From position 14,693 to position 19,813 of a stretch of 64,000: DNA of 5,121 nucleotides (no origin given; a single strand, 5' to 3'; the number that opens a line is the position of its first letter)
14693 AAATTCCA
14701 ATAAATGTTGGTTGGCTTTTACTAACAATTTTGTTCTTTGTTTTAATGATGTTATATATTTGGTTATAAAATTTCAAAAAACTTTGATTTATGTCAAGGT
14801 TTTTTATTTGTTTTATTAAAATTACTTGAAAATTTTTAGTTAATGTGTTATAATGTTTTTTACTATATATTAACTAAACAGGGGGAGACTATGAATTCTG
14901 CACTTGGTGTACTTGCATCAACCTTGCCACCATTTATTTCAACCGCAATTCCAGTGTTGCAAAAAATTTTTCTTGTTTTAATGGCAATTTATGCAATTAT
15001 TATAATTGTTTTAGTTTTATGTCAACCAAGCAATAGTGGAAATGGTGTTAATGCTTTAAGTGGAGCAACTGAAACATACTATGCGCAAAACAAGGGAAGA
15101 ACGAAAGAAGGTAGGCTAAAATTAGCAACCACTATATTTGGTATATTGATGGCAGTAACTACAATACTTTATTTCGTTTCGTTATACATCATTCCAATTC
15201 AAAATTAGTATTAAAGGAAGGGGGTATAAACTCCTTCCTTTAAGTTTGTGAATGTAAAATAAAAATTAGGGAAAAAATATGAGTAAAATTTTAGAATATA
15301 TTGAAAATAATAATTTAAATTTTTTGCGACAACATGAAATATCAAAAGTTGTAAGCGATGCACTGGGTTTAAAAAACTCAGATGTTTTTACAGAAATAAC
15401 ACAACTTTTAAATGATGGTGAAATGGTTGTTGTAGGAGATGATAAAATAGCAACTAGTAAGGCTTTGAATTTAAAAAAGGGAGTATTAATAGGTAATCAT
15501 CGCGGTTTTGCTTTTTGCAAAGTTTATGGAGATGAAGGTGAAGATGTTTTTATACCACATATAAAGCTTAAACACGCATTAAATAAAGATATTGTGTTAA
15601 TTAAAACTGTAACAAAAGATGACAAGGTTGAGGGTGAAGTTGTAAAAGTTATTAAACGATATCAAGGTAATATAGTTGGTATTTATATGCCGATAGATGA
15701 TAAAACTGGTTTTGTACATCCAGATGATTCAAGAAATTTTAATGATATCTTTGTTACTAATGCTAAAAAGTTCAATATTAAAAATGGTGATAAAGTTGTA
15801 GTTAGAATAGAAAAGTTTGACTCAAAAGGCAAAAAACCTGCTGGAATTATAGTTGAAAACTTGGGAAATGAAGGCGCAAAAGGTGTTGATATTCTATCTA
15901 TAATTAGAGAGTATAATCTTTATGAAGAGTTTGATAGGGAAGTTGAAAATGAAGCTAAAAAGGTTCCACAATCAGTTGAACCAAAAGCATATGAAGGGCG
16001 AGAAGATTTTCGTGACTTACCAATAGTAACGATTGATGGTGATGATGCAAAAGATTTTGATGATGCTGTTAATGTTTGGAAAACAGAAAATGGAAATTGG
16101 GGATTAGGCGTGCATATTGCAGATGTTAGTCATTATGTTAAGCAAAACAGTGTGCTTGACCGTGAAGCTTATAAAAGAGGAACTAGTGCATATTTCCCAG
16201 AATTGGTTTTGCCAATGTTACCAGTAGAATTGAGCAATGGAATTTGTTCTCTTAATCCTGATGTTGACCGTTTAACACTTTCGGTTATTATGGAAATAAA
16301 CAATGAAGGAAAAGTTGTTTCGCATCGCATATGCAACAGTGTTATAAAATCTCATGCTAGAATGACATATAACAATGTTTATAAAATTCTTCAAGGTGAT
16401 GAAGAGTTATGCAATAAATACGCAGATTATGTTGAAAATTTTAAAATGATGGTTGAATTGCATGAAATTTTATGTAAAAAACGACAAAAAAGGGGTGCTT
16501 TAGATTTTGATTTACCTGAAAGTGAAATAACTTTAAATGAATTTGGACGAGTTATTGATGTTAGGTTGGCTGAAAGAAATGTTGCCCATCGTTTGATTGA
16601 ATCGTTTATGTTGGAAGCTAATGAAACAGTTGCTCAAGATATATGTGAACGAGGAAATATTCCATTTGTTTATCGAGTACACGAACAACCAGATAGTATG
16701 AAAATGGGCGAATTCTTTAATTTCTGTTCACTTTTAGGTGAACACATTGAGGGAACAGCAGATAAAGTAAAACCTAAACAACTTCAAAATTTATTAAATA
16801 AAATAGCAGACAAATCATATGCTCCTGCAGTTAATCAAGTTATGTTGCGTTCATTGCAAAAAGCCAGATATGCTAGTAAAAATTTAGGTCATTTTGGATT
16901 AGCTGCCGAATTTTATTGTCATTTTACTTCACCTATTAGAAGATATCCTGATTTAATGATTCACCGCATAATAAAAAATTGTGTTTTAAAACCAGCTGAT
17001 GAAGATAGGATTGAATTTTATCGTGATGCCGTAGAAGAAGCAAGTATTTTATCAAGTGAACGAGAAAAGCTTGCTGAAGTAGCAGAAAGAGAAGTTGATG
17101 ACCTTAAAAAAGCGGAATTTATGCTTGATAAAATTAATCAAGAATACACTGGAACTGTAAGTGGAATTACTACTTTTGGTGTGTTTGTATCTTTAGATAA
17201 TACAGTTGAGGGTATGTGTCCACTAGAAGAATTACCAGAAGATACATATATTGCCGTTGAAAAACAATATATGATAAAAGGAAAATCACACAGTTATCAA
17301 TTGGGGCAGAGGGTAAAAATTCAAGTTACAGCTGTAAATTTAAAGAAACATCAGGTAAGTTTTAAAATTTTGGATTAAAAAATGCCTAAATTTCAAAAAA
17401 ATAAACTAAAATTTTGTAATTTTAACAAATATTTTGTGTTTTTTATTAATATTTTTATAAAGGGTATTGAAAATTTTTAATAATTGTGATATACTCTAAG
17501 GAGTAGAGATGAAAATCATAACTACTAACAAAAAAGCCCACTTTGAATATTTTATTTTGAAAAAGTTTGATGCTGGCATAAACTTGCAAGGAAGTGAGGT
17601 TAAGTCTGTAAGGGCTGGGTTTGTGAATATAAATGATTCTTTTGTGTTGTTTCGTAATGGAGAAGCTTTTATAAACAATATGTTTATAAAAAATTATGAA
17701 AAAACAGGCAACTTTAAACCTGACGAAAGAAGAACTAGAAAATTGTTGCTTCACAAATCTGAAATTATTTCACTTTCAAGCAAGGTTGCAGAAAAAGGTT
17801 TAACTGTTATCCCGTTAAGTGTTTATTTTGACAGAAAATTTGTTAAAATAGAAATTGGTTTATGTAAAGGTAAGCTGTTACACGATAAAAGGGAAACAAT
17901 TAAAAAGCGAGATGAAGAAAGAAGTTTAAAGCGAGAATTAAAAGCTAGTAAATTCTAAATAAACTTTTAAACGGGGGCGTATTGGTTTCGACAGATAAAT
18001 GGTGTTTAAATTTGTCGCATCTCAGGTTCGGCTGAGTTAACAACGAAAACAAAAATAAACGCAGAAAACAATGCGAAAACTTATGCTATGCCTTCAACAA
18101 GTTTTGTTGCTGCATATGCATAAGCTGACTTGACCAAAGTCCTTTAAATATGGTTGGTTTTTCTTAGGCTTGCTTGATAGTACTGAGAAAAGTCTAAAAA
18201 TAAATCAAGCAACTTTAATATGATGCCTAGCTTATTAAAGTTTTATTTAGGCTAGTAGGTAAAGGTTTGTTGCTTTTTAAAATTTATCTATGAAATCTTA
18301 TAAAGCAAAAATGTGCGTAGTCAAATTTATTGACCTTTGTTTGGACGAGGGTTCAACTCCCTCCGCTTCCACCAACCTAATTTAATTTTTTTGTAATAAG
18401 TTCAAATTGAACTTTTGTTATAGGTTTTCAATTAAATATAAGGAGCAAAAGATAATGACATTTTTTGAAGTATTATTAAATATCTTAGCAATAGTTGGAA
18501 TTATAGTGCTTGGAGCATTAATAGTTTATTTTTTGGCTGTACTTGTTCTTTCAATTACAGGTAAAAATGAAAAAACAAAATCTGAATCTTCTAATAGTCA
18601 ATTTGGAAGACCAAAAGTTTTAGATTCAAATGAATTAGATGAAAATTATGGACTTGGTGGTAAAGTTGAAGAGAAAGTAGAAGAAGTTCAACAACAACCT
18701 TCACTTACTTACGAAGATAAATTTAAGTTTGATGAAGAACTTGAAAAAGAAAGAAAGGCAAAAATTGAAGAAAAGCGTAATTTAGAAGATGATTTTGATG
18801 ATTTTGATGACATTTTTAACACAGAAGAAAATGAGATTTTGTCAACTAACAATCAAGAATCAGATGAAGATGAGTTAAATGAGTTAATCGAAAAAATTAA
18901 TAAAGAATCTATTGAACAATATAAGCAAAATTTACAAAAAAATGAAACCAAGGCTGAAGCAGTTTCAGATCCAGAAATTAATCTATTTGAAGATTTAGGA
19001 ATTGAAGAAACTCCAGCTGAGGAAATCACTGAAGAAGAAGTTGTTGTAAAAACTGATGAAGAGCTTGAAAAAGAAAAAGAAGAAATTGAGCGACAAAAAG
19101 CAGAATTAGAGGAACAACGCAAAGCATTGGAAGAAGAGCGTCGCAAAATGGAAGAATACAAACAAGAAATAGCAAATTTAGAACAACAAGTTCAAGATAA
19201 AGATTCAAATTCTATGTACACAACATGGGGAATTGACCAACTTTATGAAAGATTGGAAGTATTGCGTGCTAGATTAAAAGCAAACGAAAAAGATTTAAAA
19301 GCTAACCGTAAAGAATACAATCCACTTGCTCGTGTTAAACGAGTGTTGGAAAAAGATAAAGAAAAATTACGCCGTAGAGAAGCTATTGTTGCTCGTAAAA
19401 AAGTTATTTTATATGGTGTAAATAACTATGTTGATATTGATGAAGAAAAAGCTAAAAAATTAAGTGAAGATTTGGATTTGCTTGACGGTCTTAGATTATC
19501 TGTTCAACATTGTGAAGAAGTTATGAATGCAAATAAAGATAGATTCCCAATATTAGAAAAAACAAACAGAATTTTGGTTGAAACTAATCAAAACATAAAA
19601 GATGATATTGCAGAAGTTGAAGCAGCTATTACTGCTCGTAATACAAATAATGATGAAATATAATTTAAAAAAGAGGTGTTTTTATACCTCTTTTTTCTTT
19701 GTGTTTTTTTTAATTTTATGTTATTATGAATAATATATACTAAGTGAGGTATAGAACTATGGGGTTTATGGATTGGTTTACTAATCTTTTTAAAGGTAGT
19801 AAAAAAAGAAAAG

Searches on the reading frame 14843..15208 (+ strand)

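Call 11: search_protein_families(library=pfam, proteins=[window:14843-15208:+], max_evalue=0.001)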
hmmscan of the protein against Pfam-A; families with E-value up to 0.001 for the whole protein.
window:14843-15208:+ (121 aa): 1 family
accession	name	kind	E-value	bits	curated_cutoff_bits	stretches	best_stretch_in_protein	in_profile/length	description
PF03840.19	SecG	-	5.2e-12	46.1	29.2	1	42-110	1-67/70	Preprotein translocase SecG subunit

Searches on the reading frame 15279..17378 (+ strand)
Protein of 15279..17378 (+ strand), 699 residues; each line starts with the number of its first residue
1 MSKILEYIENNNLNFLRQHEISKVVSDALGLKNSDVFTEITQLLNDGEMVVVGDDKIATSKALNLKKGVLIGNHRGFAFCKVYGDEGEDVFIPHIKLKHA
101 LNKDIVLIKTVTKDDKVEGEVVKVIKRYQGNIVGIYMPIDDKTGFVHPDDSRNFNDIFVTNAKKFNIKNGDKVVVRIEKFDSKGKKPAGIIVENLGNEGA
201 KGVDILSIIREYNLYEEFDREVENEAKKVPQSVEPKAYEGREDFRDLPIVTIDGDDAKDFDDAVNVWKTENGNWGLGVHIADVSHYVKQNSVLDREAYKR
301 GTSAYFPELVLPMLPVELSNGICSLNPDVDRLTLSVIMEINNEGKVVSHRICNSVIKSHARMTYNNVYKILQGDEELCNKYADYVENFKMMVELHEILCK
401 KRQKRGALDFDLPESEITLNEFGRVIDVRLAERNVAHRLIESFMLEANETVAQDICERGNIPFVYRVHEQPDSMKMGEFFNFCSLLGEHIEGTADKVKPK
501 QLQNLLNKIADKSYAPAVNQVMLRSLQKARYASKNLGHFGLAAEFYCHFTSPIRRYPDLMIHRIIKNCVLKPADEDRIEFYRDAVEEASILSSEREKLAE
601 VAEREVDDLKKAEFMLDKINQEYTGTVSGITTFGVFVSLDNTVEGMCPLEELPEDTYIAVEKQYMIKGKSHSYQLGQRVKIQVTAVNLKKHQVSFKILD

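Call 11: search_protein_families(library=pfam, proteins=[window:15279-17378:+], max_evalue=0.001)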
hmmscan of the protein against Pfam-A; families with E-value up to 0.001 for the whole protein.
window:15279-17378:+ (699 aa): 4 families
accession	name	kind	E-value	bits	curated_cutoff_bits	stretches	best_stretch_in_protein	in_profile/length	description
PF00773.25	RNB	-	6.7e-113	377.7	29.3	1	241-568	1-323/326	RNB domain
PF17876.7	CSD2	-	1.6e-23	83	26.2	1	145-218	1-73/74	Cold shock domain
PF08206.17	OB_RNB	-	5.2e-18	64.9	24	2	68-124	1-58/58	Ribonuclease B OB domain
PF00575.29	S1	-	3.9e-12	46.8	22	1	618-696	3-72/74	S1 RNA binding domain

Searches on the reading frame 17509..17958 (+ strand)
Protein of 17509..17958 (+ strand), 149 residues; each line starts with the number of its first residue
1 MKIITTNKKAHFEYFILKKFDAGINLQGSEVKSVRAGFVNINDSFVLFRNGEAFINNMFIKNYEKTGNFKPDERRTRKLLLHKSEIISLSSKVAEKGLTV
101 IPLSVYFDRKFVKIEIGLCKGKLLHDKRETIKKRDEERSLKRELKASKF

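Call 11: search_protein_families(library=pfam, proteins=[window:17509-17958:+], max_evalue=0.001)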
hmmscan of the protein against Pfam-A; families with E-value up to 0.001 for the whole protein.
window:17509-17958:+ (149 aa): 1 family
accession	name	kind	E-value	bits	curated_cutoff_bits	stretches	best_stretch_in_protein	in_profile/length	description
PF01668.23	SmpB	-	8.8e-57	191.5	27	1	4-145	1-142/143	SmpB protein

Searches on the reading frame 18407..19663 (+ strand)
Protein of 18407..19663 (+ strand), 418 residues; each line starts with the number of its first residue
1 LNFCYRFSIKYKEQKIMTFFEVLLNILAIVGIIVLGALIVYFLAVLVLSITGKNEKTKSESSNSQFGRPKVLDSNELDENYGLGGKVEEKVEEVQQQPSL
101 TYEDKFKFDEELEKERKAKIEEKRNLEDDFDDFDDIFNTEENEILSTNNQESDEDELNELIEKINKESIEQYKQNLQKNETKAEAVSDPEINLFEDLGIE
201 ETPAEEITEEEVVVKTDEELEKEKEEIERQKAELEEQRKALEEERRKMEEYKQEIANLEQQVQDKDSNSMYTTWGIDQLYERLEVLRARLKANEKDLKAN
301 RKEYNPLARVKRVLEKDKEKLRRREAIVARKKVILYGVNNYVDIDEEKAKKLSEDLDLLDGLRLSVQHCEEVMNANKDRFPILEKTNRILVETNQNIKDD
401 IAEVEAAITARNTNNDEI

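Call 11: search_protein_families(library=pfam, proteins=[window:18407-19663:+], max_evalue=0.001)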
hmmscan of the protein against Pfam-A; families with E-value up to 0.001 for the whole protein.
window:18407-19663:+ (418 aa): 0 families

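Call 13: search_protein_families(library=pfam, proteins=[window:18407-19663:+], max_evalue=0.01)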
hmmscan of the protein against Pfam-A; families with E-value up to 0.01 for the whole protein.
window:18407-19663:+ (418 aa): 0 families

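Call 41: search_protein_families(library=ncbifam, proteins=[window:18407-19663:+], max_evalue=0.01)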
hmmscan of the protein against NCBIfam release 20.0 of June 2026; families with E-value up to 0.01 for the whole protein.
window:18407-19663:+ (418 aa): 2 families
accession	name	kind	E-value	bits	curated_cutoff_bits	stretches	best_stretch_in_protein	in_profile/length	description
NF040769.1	SelL_rel_redox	subfamily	0.00036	20.2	120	1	165-227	68-128/173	SelL-related redox protein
NF045487.1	ASRP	equivalog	0.00088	18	300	1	211-392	128-287/593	archaea-specific SMC-related protein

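Call 80: search_protein_families(library=phrogs, proteins=[window:18407-19663:+], max_evalue=0.01)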
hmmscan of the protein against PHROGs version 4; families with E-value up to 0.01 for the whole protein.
window:18407-19663:+ (418 aa): 0 families
